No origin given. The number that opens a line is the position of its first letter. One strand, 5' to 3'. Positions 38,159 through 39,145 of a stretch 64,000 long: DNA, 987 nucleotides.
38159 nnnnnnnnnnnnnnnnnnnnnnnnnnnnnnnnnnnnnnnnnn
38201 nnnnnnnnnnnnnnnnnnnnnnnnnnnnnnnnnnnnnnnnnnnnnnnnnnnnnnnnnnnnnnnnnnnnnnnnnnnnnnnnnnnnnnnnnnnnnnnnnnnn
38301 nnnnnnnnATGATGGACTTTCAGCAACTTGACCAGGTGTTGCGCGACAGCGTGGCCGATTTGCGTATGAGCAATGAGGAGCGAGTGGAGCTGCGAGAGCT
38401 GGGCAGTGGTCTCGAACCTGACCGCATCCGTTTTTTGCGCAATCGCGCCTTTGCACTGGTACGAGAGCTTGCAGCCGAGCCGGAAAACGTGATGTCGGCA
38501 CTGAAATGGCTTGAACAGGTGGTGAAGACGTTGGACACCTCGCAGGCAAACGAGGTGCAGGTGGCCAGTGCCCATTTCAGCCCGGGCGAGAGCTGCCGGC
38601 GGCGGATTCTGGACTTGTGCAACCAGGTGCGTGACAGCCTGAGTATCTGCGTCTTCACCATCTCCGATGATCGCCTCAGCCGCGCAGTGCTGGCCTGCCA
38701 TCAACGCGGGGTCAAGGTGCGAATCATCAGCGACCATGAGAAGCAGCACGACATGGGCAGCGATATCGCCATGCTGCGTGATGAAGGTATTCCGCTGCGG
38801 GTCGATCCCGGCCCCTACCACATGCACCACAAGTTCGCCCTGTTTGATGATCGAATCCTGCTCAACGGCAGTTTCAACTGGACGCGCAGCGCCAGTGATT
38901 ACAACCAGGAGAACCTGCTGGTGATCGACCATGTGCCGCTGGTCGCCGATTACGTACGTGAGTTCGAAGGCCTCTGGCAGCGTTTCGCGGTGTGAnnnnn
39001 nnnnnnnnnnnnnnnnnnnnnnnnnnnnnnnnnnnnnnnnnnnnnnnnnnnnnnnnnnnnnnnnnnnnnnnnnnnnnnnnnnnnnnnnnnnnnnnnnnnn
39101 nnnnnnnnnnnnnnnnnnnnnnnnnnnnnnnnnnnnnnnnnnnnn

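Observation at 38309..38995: Single-HKD PLD-superfamily (Nuc/Zucchini-like) protein translationally coupled to the giant ATPase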

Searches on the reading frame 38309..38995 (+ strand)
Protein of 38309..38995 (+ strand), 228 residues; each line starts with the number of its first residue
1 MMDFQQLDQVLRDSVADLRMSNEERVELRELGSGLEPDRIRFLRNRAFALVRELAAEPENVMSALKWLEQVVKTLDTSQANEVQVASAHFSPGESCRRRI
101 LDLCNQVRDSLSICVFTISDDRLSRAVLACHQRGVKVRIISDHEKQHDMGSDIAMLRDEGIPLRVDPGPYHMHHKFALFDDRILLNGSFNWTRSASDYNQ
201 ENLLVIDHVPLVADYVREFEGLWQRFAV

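Call 5: search_protein_families(library=pfam, proteins=[window:38309-38995:+], max_evalue=0.01)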
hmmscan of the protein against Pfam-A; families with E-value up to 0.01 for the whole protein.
window:38309-38995:+ (228 aa): 2 families
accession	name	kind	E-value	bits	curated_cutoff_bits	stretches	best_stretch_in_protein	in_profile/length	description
PF13091.12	PLDc_2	-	4.8e-28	98.1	27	1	102-223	3-132/132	PLD-like domain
PF00614.28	PLDc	-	0.0011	19.4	21.9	1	172-193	5-26/28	Phospholipase D Active site motif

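Call 6: search_protein_families(library=ncbifam, proteins=[window:38309-38995:+], max_evalue=0.01)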
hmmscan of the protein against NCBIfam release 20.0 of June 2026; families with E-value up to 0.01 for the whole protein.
window:38309-38995:+ (228 aa): 6 families
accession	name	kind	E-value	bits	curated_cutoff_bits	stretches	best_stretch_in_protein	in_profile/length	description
NF010492.0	PRK13912.1-3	equivalog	1.6e-12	47.4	297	1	104-221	43-170/178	nuclease NucT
NF010491.0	PRK13912.1-2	equivalog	1.3e-11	44.6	225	1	105-208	46-159/180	nuclease NucT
NF010490.0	PRK13912.1-1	equivalog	1e-10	41.9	211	1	96-209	31-142/159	nuclease NucT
NF038319.1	DISARM_DrmC_I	equivalog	1.1e-07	31.7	133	1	46-222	39-234/236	DISARM system phospholipase D-like protein DrmC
NF010493.0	PRK13912.1-4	equivalog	3.3e-06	27.2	351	1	101-219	33-161/171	nuclease NucT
NF041068.1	DpdK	equivalog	0.00014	21.5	100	1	122-221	66-165/167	phospholipase D-like domain-containing protein DpdK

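Call 7: search_protein_families(library=padloc, proteins=[window:38309-38995:+], max_evalue=0.01)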
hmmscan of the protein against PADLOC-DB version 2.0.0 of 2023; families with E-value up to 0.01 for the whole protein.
window:38309-38995:+ (228 aa): 10 families
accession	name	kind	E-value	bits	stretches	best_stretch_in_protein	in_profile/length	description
PDLC03924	MkoC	-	3e-08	30.2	1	117-206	1019-1116/1136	-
PDLC03922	MkoB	-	1.1e-06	26.2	1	50-217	268-440/610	-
PDLC02614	DrmC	-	1.8e-06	25.8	1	95-204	21-133/153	DrmC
PDLC02606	DrmC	-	7.3e-06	23.9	1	89-206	28-157/182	DrmC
PDLC02588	DrmC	-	6.5e-05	20.7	1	171-206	192-227/256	DrmC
PDLC02589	DrmC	-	0.00013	19.2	0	100-146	115-162/264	DrmC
PDLC02609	DrmC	-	0.0006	17.9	1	101-213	102-223/241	DrmC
PDLC02901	DpdK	-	0.00067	17.4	1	123-224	70-170/173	DpdK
PDLC02585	DrmC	-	0.0017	16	0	95-148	105-159/253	DrmC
PDLC02707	PbeA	-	0.0051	13.4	1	171-224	136-198/672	PbeA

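Call 8: find_homologous_proteins(query=window:38309-38995:+)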
Query window:38309-38995:+ (228 aa): 4620 proteins with E <= 0.001 among 5072 candidates; the best 120 are listed.
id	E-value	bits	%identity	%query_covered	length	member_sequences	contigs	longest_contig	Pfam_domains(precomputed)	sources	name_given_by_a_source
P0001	6.9e-140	482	94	100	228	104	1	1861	PF13091.13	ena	-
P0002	1.4e-112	393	75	100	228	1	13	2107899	PF13091.13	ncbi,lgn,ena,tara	tara:strand:+ start:60026 stop:60712 length:687 start_codon:yes stop_codon:yes gene_type:complete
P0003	3.8e-111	388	75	100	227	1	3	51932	PF13091.13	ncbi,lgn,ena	-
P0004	3.1e-109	382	73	100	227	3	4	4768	PF13091.13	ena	-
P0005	2.9e-106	372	95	78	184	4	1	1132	PF13091.13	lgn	-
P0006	3.1e-104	365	71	99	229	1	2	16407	PF07894.19,PF13091.13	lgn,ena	-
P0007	6.3e-104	364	72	99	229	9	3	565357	PF13091.13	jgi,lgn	jgi:phosphatidylserine/phosphatidylglycerophosphate/cardiolipin synthase-like enzyme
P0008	9.4e-104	364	73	99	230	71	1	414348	PF07894.19,PF13091.13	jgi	-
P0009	1.3e-103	363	71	99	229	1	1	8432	PF07894.19,PF13091.13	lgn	-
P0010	1.4e-103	363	72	99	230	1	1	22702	PF07894.19,PF13091.13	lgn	-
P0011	1.9e-103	363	72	99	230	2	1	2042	PF07894.19,PF13091.13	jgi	-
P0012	6.4e-103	361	70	99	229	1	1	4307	PF07894.19,PF13091.13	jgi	-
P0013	7.1e-103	361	71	99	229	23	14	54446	PF13091.13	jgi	jgi:mitochondrial cardiolipin hydrolase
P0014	9.2e-103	361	72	99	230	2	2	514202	PF07894.19,PF13091.13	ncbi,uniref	ncbi:phospholipase D-like domain-containing protein [Stutzerimonas stutzeri]|uniref:phospholipase D-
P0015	1.6e-102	360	73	99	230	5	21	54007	PF07894.19,PF13091.13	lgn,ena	-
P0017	2.0e-102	360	72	99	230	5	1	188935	PF07894.19,PF13091.13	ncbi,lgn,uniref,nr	ncbi:phospholipase D-like domain-containing protein [Stutzerimonas kunmingensis]|uniref:phospholipas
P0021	1.1e-101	357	70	99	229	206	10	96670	PF07894.19,PF13091.13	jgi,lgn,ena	-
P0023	1.7e-101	357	72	99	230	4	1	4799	PF07894.19,PF13091.13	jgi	jgi:phosphatidylserine/phosphatidylglycerophosphate/cardiolipin synthase-like enzyme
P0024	2.8e-100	353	68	99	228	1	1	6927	PF07894.19,PF13091.13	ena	-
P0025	3.4e-100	352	70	99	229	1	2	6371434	PF07894.19,PF13091.13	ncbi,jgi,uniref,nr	ncbi:nuclease [Pseudomonas sp. LPB0260]|jgi:mitochondrial cardiolipin hydrolase|uniref:phospholipase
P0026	4.1e-100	352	68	99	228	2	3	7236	PF07894.19,PF13091.13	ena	-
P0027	4.7e-100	352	70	99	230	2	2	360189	PF07894.19,PF13091.13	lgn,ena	-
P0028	5.1e-100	352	68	99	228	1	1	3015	PF07894.19,PF13091.13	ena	-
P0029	9.0e-100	351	68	99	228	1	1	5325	PF07894.19,PF13091.13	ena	-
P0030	3.5e-99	349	67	100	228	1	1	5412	PF07894.19,PF13091.13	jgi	jgi:mitochondrial cardiolipin hydrolase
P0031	5.6e-99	348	68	99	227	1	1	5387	PF07894.19,PF13091.13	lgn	-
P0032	1.1e-98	347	68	99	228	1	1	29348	PF07894.19,PF13091.13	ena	-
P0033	1.2e-98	347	67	99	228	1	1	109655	PF07894.19,PF13091.13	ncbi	-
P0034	2.4e-98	346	67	99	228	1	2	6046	PF07894.19,PF13091.13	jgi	jgi:phosphatidylserine/phosphatidylglycerophosphate/cardiolipin synthase-like enzyme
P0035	4.2e-98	345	68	99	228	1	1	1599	PF07894.19,PF13091.13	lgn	-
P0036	5.8e-98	345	69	99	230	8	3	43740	PF07894.19,PF13091.13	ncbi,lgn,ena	-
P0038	1.2e-97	344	69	99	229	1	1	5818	PF07894.19,PF13091.13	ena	-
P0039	1.9e-97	343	68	99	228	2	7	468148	PF07894.19,PF13091.13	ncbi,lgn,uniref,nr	ncbi:phospholipase D-like domain-containing protein [Pseudomonas sp. UBA7530]|uniref:phospholipase D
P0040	2.1e-97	343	66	99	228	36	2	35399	PF07894.19,PF13091.13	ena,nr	nr:phospholipase D-like domain-containing protein [uncultured Pseudomonas sp.]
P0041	3.0e-97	343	68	99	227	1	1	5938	PF07894.19,PF13091.13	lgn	-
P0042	4.0e-97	342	68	99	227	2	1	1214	PF07894.19,PF13091.13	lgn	-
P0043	4.1e-97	342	66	99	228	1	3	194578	PF07894.19,PF13091.13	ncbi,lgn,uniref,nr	ncbi:MAG: phospholipase D-like domain-containing protein [Pseudomonas sp.]|uniref:phospholipase D-li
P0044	5.7e-97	342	68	99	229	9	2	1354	PF07894.19,PF13091.13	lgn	-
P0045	6.6e-97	342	68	99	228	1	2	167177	PF07894.19,PF13091.13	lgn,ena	-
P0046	1.6e-96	340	66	99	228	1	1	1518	PF07894.19,PF13091.13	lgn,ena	-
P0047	4.0e-96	339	68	99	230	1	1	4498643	PF07894.19,PF13091.13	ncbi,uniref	ncbi:phospholipase D-like domain-containing protein [Pseudomonas sp. MBLB4123]|uniref:phospholipase 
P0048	6.3e-96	338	66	99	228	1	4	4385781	PF07894.19,PF13091.13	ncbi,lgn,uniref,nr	ncbi:PLD-like domain-containing protein [Pseudomonas sp. 8BK]|uniref:phospholipase D n=1 Tax=Pseudom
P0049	2.5e-95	336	65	99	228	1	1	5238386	PF07894.19,PF13091.13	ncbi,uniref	ncbi:phospholipase D-like domain-containing protein [Pseudomonas anguilliseptica]|uniref:phospholipa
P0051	5.6e-95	335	66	99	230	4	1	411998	PF07894.19,PF13091.13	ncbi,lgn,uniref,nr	ncbi:phospholipase D-like domain-containing protein [Pseudomonas sp. GOM6]|uniref:phospholipase D-li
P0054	2.0e-94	333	66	99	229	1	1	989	PF07894.19,PF13091.13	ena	-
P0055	3.7e-94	333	67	99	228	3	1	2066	PF07894.19,PF13091.13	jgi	jgi:phosphatidylserine/phosphatidylglycerophosphate/cardiolipin synthase-like enzyme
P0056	3.8e-94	333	67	99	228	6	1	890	PF07894.19,PF13091.13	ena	-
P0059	8.1e-94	331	66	99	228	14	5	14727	PF07894.19,PF13091.13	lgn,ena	-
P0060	8.9e-94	331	66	99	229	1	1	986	PF07894.19,PF13091.13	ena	-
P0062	1.1e-93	331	66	99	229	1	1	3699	PF07894.19,PF13091.13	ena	-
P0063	1.4e-93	331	65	99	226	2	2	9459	PF07894.19,PF13091.13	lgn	-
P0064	2.3e-93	330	67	99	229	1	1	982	PF07894.19,PF13091.13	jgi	jgi:phosphatidylserine/phosphatidylglycerophosphate/cardiolipin synthase-like enzyme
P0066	6.7e-93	328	66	99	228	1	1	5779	PF07894.19,PF13091.13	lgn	-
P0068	2.2e-92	327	65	99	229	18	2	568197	PF07894.19,PF13091.13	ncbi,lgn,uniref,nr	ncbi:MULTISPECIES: phospholipase D-like domain-containing protein [unclassified Pseudomonas]|uniref:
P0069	2.4e-92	327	66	99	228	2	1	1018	PF07894.19,PF13091.13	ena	-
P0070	2.9e-92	326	66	99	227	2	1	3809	PF07894.19,PF13091.13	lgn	-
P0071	2.9e-92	326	66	99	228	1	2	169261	PF07894.19,PF13091.13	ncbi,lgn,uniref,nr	ncbi:phospholipase D-like domain-containing protein [Phytopseudomonas dryadis]|uniref:phospholipase 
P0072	4.1e-92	326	65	99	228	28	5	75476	PF07894.19,PF13091.13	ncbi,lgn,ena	ncbi:MAG TPA: phospholipase D-like domain-containing protein [Pseudomonas sp.]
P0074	6.1e-92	325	65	99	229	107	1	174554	PF07894.19,PF13091.13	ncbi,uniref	ncbi:phospholipase D-like domain-containing protein [Aquipseudomonas alcaligenes]|uniref:phospholipa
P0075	6.2e-92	325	65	99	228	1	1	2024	PF07894.19,PF13091.13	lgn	-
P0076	8.8e-92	325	66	99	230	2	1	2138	PF07894.19,PF13091.13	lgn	-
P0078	1.4e-91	324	65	99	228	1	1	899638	PF07894.19,PF13091.13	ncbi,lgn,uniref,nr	ncbi:phospholipase D-like protein [Ectopseudomonas oleovorans]|uniref:phospholipase D n=1 Tax=Ectops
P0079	1.8e-91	324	65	99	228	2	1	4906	PF07894.19,PF13091.13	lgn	-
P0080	2.0e-91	324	65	99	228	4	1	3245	PF07894.19,PF13091.13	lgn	-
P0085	2.9e-91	323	64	99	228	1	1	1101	PF07894.19,PF13091.13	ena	-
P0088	3.5e-91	323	64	99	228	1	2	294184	PF07894.19,PF13091.13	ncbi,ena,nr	ncbi:MAG: nuclease [Gammaproteobacteria bacterium]|nr:nuclease [Gammaproteobacteria bacterium]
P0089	4.8e-91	322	64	98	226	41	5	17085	PF07894.19,PF13091.13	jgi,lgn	jgi:phosphatidylserine/phosphatidylglycerophosphate/cardiolipin synthase-like enzyme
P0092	6.9e-91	322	67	97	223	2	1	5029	PF07894.19,PF13091.13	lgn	-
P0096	1.1e-90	321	64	99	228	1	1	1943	PF07894.19,PF13091.13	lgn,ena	-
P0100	1.4e-90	321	63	99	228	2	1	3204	PF07894.19,PF13091.13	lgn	-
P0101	1.4e-90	321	65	99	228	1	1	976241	PF07894.19,PF13091.13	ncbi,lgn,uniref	ncbi:MAG: phospholipase D-like domain-containing protein [Pseudomonas sp.]|uniref:phospholipase D-li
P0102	1.5e-90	321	65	99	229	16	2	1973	PF07894.19,PF13091.13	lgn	-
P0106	2.6e-90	320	64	99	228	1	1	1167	PF07894.19,PF13091.13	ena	-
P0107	2.6e-90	320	63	99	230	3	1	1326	PF07894.19,PF13091.13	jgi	jgi:phosphatidylserine/phosphatidylglycerophosphate/cardiolipin synthase-like enzyme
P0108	2.8e-90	320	64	99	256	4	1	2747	PF07894.19,PF13091.13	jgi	-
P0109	3.2e-90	320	64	99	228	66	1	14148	PF07894.19,PF13091.13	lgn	-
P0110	3.8e-90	319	64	99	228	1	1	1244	PF07894.19,PF13091.13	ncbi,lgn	-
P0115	7.5e-90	318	64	99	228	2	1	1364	PF07894.19,PF13091.13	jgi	jgi:phosphatidylserine/phosphatidylglycerophosphate/cardiolipin synthase-like enzyme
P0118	1.1e-89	318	63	99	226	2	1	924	PF07894.19,PF13091.13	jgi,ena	jgi:phosphatidylserine/phosphatidylglycerophosphate/cardiolipin synthase-like enzyme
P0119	2.7e-89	317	64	99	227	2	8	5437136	PF07894.19,PF13091.13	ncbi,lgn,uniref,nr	ncbi:nuclease [Pseudomonas fulva]|uniref:phospholipase D-like domain-containing protein n=1 Tax=Pseu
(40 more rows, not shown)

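Call 15: search_solved_structures(query=window:38309-38992:+, max_evalue=1, show_alignments=3)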
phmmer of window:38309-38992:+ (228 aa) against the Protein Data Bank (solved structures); distinct sequences matched with E-value up to 1: 8.
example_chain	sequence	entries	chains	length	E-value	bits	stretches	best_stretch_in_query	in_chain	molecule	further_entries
9lkx_K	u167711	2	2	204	2.2e-31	112.6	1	91-226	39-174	Mitochondrial cardiolipin hydrolase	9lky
4ggj_A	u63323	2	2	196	9e-30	107.3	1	93-226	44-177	Mitochondrial cardiolipin hydrolase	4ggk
4gen_A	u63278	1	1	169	1.3e-14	57.8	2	99-181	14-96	Mitochondrial cardiolipin hydrolase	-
4h4a_A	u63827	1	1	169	1.4e-14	57.7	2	99-180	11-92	Mitochondrial cardiolipin hydrolase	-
1byr_A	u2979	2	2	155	1.5e-14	57.5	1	88-224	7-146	PROTEIN (ENDONUCLEASE)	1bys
4gel_A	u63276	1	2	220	2.8e-14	56.6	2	99-180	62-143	Mitochondrial cardiolipin hydrolase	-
4gem_A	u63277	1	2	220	1.9e-13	53.9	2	99-180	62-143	Mitochondrial cardiolipin hydrolase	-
6ehi_A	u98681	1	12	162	2e-10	44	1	102-211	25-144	Nuclease NucT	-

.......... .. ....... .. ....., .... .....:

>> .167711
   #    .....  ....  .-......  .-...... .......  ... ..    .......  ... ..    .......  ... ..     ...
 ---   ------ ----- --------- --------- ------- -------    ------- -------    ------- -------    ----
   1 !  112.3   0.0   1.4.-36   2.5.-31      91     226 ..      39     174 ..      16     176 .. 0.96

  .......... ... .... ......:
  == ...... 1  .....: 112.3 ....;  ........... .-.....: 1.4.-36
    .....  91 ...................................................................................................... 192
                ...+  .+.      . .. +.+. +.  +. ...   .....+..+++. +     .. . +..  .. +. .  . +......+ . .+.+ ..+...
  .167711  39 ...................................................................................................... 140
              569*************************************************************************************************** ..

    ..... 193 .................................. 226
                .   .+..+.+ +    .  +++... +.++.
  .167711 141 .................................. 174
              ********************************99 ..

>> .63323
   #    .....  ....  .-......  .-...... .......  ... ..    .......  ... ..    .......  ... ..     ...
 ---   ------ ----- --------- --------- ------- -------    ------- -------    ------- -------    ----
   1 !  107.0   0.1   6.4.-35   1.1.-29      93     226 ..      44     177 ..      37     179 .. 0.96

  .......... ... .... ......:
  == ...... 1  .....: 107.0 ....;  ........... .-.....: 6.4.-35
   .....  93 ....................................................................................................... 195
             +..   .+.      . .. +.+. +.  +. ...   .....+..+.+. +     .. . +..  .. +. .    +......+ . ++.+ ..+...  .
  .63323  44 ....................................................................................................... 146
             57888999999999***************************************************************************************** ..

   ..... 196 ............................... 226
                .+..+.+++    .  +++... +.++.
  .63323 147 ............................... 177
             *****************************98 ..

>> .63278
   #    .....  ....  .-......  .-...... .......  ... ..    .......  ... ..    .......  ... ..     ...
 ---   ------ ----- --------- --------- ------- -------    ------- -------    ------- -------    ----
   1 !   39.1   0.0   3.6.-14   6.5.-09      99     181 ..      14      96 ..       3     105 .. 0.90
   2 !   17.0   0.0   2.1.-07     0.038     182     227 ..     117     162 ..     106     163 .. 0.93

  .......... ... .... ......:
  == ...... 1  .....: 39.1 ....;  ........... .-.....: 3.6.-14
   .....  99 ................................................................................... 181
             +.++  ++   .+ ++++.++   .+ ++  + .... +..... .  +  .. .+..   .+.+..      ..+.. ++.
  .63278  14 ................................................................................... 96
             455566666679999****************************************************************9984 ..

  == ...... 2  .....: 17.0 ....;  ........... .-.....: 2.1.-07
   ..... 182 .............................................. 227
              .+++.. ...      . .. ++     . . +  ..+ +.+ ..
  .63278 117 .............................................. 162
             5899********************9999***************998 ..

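Call 24: search_protein_representatives(protein=window:38309-38992:+)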
Query: 228 residues. Proteins with E-value up to 0.001 (for the whole library): 13133; up to 1e-10: 5399; up to 1e-30: 360. The best 150 are listed.
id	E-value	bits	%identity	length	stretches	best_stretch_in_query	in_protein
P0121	8.6e-78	277.4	66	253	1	2-201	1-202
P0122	2.0e-65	237.0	48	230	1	3-227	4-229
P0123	2.6e-62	226.7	47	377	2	106-227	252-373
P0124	1.5e-61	224.3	37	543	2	46-226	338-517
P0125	6.5e-60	218.9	53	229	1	7-227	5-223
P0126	2.4e-59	217.1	41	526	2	99-226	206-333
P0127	7.8e-59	215.4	60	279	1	30-194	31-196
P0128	3.8e-58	213.2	45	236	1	5-226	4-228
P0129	9.4e-57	208.6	48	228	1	5-226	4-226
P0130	1.4e-56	208.0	41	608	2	88-227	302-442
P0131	6.8e-56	205.8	49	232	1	11-227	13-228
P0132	6.8e-56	205.8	46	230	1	2-226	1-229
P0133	1.5e-55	204.7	45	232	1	2-226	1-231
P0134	2.2e-55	204.1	48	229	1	5-225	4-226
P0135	2.7e-55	203.8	41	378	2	94-227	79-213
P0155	1.3e-50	188.6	40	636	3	89-226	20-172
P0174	1.2e-48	182.1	41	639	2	94-227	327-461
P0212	6.1e-45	170.0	44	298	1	3-226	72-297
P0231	1.2e-43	165.7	47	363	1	49-226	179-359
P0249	7.2e-42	159.9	44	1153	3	87-226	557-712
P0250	7.5e-42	159.9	28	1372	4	83-224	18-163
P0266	1.8e-41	158.6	42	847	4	165-226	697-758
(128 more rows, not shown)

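Call 32: predict_structure(alignment_id=A1)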
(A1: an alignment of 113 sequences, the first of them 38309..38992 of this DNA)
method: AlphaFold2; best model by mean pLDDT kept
length: 228 residues; sequences in the alignment: 113
mean_pLDDT: 94.7   pTM: 0.74
mean pLDDT of the five models: 94.7, 94.5, 94.4, 94.3, 93.9
residues with pLDDT >= 90: 204; 70-90: 18; 50-70: 6; < 50: 0
segments of 3 or more residues with pLDDT < 50: none
pLDDT, mean of each block of 10 residues (from residue 1): 86 97 95 92 97 97 98 90 81 98 98 97 98 98 85 96 95 95 98 98 97 98 93
secondary structure, 60 per line:
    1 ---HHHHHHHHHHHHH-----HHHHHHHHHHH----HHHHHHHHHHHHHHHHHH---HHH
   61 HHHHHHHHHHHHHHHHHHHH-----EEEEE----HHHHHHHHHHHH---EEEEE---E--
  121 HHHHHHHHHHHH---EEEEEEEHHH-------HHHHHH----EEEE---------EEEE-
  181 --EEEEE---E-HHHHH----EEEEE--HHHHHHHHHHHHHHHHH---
elements in order: H4-16 H22-32 H37-54 H58-80 E86-90 H95-106 E110-114 H121-132 E136-142 H153-158 E163-166 E176-179 E183-187 H193-197 E202-206 H209-225

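Call 34: find_related_loci(query=A1, collection=metagenome_contigs, flank=10000)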
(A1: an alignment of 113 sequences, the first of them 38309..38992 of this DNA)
Query A1 (228 aa) in metagenome_contigs; peptide patterns used: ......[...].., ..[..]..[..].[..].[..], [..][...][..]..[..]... (x = any residue, [..] = any of these).
600 stretches matched a pattern (row limit reached: there are more); 585 encode a relative of the query (tblastn E <= 1e-3); the best 80 are kept; 80 distinct loci.
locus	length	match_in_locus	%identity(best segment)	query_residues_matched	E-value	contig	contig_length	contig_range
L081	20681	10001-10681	68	2-227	3e-103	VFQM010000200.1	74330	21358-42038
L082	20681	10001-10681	67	2-227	2e-99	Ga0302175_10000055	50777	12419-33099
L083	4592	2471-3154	66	2-227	6e-99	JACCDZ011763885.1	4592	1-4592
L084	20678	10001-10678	65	2-227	1e-97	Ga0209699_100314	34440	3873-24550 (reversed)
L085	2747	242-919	64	2-227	2e-98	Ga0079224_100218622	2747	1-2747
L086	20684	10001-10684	65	2-227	2e-92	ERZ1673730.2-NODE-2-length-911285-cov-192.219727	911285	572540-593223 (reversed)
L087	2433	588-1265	56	2-226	2e-89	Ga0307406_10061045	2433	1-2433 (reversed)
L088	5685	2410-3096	54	1-228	3e-80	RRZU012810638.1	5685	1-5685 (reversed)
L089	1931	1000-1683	55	1-227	2e-83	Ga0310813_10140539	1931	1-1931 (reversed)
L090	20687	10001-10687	52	1-227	2e-77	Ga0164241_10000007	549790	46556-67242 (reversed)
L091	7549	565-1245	51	1-226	3e-77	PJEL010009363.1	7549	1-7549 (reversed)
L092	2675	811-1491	55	2-227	4e-74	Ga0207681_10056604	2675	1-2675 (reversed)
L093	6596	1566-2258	47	1-224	2e-65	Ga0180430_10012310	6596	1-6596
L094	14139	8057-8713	48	5-227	1e-64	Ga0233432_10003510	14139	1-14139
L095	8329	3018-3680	48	5-223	7e-64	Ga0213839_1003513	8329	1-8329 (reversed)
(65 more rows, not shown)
